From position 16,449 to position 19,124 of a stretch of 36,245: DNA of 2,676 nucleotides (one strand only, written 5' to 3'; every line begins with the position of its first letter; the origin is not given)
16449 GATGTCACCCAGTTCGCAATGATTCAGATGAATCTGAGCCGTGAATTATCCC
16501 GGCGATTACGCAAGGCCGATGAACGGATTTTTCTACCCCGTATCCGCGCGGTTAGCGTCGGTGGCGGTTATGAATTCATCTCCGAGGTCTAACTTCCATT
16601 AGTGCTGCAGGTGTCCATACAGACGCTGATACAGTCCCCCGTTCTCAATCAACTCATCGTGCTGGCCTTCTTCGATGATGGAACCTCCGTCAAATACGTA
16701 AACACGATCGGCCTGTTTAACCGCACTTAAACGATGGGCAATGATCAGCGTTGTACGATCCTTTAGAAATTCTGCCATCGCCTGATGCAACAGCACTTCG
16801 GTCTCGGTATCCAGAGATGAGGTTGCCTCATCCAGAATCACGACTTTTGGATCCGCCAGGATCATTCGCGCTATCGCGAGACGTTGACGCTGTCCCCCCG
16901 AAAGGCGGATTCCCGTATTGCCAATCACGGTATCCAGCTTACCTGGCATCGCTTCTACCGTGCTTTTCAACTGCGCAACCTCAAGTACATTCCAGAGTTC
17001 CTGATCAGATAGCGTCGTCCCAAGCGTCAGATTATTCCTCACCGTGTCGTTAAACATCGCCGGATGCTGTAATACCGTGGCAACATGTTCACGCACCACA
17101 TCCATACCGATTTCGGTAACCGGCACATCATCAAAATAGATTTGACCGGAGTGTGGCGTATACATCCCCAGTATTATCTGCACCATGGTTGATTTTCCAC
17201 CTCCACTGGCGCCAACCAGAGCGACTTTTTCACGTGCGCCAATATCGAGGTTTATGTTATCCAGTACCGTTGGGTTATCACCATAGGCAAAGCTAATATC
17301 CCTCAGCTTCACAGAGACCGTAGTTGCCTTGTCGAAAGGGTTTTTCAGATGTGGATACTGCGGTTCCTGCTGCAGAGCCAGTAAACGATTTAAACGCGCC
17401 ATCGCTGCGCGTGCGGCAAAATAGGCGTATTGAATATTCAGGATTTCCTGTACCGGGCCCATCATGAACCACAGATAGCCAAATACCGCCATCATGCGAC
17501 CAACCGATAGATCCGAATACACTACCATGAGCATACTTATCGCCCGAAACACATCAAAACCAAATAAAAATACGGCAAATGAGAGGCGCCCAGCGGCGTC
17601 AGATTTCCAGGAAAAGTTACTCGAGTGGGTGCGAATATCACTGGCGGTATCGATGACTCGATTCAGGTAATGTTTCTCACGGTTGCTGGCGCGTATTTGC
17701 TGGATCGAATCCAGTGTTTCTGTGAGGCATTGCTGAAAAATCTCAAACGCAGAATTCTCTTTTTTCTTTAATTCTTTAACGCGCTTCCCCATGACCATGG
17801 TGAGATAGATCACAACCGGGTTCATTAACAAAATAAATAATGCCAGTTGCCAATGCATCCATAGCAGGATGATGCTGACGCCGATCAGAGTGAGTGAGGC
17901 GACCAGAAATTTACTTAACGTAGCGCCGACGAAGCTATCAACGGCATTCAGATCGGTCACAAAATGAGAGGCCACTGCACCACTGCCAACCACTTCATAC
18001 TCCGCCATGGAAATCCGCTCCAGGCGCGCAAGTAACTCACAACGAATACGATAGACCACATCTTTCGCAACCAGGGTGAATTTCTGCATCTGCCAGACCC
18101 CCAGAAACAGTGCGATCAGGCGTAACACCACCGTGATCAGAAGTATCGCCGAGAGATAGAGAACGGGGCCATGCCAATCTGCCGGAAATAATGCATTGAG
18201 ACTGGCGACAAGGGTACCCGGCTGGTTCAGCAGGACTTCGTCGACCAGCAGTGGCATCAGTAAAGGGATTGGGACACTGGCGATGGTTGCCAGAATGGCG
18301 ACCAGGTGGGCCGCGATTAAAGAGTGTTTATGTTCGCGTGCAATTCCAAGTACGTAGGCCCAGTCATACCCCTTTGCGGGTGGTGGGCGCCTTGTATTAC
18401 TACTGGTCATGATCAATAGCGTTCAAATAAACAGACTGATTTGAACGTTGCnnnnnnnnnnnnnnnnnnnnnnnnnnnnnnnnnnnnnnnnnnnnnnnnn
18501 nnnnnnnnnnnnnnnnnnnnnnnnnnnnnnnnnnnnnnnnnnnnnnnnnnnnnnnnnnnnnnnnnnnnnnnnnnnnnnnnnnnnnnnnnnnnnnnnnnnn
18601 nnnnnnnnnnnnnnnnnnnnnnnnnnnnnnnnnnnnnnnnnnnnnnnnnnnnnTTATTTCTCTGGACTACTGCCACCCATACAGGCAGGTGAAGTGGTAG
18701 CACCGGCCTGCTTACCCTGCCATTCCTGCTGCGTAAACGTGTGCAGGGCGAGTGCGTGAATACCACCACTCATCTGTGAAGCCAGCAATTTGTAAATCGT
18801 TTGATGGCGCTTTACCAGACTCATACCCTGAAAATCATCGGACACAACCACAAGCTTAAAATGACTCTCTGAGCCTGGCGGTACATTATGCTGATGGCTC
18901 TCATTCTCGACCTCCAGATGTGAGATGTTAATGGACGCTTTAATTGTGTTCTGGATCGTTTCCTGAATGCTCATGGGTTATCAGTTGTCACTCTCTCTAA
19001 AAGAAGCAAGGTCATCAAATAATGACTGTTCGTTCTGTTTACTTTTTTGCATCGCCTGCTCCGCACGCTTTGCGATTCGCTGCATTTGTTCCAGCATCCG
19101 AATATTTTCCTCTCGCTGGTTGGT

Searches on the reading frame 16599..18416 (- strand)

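Call 8: search_protein_families(library=pfam, proteins=[window:16599-18416:-], max_evalue=0.001)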
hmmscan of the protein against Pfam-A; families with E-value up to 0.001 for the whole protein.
window:16599-18416:- (605 aa): 3 families
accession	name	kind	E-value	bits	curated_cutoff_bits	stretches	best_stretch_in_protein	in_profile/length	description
PF00005.33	ABC_tran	-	2.5e-31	109.5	25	1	385-533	1-137/137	ABC transporter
PF00664.28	ABC_membrane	-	7.4e-24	85.3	28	1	34-322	2-274/274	ABC transporter transmembrane region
PF02463.25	SMC_N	-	8.3e-05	22.6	40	0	468-573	117-209/220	RecF/RecN/SMC N terminal domain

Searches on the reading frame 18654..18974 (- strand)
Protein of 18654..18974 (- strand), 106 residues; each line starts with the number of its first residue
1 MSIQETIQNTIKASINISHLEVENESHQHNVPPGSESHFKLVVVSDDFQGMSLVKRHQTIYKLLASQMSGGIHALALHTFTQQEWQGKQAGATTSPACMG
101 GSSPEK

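Call 8: search_protein_families(library=pfam, proteins=[window:18654-18974:-], max_evalue=0.001)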
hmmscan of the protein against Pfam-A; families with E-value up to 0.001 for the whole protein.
window:18654-18974:- (106 aa): 1 family
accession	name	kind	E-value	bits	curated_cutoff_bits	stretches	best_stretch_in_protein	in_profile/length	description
PF01722.23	BolA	-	7.4e-29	100.3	25.7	1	11-84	1-76/76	BolA-like protein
